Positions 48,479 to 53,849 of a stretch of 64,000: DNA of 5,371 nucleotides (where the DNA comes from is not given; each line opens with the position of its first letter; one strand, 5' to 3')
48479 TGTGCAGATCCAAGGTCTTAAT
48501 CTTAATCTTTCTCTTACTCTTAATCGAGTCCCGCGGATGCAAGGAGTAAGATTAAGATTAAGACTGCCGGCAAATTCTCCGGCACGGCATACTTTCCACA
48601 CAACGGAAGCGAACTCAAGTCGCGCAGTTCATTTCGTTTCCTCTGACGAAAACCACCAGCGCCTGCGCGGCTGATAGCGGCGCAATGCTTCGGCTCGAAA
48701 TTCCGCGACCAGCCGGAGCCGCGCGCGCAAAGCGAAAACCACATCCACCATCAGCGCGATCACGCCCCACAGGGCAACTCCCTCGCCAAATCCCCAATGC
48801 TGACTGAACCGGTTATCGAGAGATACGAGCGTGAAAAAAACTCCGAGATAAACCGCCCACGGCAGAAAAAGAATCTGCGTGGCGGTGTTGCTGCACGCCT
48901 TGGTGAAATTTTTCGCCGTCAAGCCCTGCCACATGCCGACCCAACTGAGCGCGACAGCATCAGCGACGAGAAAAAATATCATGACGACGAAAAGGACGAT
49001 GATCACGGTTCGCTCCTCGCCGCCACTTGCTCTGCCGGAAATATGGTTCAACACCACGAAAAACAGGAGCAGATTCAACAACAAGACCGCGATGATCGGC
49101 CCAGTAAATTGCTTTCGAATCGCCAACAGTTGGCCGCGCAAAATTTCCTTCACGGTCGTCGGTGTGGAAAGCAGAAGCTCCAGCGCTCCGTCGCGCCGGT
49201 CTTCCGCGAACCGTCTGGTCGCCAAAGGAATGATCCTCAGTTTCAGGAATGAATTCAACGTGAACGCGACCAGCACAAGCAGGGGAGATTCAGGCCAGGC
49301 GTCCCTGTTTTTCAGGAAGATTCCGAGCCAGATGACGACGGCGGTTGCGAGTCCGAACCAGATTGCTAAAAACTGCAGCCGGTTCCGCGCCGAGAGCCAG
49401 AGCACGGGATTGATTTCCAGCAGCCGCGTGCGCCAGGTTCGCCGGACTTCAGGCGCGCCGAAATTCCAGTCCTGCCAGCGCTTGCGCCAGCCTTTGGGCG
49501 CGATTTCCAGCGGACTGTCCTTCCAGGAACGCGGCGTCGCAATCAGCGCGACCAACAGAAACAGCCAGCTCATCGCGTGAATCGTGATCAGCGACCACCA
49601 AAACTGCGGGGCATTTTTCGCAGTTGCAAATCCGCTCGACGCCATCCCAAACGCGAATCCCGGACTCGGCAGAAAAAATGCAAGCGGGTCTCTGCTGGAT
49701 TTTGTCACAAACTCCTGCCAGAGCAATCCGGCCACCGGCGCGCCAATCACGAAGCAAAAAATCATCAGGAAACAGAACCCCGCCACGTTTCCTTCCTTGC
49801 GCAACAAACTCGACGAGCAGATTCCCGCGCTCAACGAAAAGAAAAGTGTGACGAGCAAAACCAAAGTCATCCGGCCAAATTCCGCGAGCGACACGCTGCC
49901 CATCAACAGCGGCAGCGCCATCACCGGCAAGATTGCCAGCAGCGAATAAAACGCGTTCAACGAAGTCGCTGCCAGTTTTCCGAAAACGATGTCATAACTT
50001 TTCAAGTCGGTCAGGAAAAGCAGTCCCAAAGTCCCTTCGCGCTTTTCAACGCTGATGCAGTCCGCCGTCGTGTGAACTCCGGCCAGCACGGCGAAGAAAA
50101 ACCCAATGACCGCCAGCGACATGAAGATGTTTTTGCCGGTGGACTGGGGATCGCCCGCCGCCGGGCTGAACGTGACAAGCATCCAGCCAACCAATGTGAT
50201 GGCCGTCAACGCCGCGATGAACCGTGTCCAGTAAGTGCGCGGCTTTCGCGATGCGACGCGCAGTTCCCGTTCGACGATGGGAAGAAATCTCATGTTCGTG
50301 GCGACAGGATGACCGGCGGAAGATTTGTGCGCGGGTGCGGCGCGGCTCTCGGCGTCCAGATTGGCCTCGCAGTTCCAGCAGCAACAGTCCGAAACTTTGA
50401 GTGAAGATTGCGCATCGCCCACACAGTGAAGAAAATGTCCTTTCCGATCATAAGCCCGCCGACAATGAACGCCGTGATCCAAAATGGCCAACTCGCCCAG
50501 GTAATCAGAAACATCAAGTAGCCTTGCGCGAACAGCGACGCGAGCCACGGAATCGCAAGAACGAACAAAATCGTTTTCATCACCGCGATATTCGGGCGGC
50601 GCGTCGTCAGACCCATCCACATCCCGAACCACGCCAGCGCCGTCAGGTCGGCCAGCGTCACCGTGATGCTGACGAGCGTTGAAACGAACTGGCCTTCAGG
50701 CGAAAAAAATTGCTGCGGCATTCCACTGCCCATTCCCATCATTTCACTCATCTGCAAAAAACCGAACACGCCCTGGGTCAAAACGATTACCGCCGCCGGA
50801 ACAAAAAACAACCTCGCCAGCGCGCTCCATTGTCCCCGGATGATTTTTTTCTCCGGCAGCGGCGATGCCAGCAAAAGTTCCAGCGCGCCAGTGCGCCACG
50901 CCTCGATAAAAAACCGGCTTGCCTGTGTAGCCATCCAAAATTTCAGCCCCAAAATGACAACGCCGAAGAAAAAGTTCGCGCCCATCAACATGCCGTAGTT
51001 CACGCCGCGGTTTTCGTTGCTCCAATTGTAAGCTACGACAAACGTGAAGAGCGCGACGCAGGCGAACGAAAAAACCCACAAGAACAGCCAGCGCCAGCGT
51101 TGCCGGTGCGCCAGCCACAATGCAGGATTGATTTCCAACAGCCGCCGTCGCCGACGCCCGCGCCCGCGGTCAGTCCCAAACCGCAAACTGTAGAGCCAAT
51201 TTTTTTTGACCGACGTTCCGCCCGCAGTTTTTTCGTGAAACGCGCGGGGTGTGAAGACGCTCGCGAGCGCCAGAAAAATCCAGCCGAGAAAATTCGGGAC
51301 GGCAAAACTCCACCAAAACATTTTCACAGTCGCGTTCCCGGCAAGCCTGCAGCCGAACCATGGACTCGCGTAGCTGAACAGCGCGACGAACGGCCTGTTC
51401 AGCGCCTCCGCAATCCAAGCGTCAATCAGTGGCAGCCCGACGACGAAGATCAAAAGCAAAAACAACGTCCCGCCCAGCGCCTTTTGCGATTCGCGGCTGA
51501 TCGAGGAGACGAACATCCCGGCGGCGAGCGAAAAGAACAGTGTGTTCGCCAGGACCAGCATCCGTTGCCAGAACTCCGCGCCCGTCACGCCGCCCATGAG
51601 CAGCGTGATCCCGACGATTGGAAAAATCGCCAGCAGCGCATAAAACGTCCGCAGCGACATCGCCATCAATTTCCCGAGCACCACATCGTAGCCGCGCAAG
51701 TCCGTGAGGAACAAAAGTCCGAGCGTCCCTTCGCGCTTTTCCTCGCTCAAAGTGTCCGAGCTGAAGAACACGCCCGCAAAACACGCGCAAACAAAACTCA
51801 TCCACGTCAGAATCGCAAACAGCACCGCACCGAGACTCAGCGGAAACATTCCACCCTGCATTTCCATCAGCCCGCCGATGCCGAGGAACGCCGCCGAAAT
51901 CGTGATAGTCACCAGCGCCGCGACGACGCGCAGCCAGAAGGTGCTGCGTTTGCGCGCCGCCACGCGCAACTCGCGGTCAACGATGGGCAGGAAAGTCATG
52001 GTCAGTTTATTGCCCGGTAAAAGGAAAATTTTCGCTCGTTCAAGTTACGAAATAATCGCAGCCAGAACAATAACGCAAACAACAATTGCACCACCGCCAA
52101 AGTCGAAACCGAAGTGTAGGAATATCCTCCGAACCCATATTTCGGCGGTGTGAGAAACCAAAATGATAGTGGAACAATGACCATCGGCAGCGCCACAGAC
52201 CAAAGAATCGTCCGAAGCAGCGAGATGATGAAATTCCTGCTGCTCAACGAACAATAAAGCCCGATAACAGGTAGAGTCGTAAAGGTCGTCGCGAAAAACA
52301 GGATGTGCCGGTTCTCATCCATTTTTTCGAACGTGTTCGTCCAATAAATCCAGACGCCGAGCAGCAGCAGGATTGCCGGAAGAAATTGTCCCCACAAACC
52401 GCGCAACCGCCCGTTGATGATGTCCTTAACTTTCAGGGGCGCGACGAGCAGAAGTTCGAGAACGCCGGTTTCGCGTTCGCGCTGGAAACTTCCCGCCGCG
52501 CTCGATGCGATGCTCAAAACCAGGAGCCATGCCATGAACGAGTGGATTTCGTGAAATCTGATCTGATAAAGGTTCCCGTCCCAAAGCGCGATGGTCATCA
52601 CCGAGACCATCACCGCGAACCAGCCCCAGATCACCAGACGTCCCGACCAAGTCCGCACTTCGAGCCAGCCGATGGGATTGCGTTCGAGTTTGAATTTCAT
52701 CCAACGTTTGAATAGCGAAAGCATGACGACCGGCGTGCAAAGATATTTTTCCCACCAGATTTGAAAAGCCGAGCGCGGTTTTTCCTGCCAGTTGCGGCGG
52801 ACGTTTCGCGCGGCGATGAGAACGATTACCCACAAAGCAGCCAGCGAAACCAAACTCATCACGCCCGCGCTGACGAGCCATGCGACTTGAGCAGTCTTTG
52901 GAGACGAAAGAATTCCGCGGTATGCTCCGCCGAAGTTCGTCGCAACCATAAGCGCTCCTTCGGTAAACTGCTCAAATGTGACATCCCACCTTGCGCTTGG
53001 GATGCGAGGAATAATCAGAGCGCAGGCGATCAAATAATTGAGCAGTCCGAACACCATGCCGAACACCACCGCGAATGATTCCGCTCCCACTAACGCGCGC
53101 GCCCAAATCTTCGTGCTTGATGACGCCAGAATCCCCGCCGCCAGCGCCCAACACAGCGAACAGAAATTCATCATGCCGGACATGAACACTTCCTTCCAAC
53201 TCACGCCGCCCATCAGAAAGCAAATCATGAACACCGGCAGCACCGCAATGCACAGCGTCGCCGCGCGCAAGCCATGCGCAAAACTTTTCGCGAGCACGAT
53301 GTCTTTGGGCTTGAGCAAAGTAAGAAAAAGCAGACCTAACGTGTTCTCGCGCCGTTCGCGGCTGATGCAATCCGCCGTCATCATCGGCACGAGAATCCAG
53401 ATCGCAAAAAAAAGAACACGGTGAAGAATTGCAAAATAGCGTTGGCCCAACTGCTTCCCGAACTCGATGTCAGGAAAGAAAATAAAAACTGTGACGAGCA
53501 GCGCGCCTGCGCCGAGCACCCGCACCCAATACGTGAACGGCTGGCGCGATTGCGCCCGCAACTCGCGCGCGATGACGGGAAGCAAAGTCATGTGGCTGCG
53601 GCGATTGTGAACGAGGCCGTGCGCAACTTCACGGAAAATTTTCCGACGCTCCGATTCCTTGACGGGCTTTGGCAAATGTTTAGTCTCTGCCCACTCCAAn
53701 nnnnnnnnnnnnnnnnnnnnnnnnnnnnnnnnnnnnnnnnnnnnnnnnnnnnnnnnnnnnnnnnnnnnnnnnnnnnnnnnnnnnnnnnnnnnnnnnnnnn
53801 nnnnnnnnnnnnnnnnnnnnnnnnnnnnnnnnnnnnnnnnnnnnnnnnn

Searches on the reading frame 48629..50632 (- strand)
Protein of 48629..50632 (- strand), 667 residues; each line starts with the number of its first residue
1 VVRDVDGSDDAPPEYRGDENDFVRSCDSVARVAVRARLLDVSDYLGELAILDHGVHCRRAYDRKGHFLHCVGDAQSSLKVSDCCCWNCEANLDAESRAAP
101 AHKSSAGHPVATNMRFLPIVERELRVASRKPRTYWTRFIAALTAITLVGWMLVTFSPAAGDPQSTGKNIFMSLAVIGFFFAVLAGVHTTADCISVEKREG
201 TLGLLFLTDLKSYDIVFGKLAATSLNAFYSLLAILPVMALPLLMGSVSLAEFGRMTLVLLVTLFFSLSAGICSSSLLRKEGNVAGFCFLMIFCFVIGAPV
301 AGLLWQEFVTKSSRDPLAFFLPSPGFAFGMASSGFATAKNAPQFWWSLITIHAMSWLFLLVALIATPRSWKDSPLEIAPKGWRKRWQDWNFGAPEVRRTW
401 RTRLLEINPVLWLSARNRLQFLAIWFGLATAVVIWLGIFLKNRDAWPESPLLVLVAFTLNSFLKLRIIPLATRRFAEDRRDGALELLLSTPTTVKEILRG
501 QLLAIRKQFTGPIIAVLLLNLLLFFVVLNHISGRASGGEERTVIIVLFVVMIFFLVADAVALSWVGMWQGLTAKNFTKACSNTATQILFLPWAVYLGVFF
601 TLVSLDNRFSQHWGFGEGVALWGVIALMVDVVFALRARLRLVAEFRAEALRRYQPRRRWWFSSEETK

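Call 34: search_protein_families(library=pfam, proteins=[window:48629-50632:-], max_evalue=0.0001)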
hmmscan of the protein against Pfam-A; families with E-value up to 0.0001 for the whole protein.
window:48629-50632:- (667 aa): 1 family
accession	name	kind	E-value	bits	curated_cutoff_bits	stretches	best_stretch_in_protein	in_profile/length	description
PF12679.13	ABC2_membrane_2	-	4.1e-12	46.4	27.2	1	140-348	18-252/283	ABC-2 family transporter protein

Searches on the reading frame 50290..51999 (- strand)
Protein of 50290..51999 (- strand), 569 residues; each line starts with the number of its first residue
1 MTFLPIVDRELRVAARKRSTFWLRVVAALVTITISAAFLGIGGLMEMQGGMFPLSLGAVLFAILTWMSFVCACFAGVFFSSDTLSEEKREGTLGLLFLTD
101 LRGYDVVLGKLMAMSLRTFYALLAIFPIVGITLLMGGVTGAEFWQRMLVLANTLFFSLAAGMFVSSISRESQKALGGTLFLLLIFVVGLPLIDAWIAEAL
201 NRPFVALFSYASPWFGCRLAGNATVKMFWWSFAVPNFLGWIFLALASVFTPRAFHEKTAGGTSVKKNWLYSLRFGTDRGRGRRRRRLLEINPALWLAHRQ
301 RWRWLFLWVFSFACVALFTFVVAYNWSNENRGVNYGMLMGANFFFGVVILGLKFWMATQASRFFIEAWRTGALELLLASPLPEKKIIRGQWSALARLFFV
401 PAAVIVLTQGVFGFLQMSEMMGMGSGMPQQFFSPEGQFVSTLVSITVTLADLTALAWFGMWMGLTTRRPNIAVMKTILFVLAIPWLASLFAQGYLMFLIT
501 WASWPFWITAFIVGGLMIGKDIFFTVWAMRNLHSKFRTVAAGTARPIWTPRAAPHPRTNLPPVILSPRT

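Call 34: search_protein_families(library=pfam, proteins=[window:50290-51999:-], max_evalue=0.0001)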
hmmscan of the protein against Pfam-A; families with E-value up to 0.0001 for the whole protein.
window:50290-51999:- (569 aa): 1 family
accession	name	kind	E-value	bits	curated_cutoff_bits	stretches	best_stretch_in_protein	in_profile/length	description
PF12679.13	ABC2_membrane_2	-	4.6e-11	42.9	27.2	1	5-203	2-213/283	ABC-2 family transporter protein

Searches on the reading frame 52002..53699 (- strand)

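Call 34: search_protein_families(library=pfam, proteins=[window:52002-53699:-], max_evalue=0.0001)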
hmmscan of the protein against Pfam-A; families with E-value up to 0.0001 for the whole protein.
window:52002-53699:- (565 aa): 2 families
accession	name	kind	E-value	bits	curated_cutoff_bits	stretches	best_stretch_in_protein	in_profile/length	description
PF12679.13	ABC2_membrane_2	-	4e-07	30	27.2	0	95-234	73-216/283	ABC-2 family transporter protein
PF12698.13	ABC2_membrane_3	-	2.2e-05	24.2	31.6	0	80-231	154-291/347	ABC-2 family transporter protein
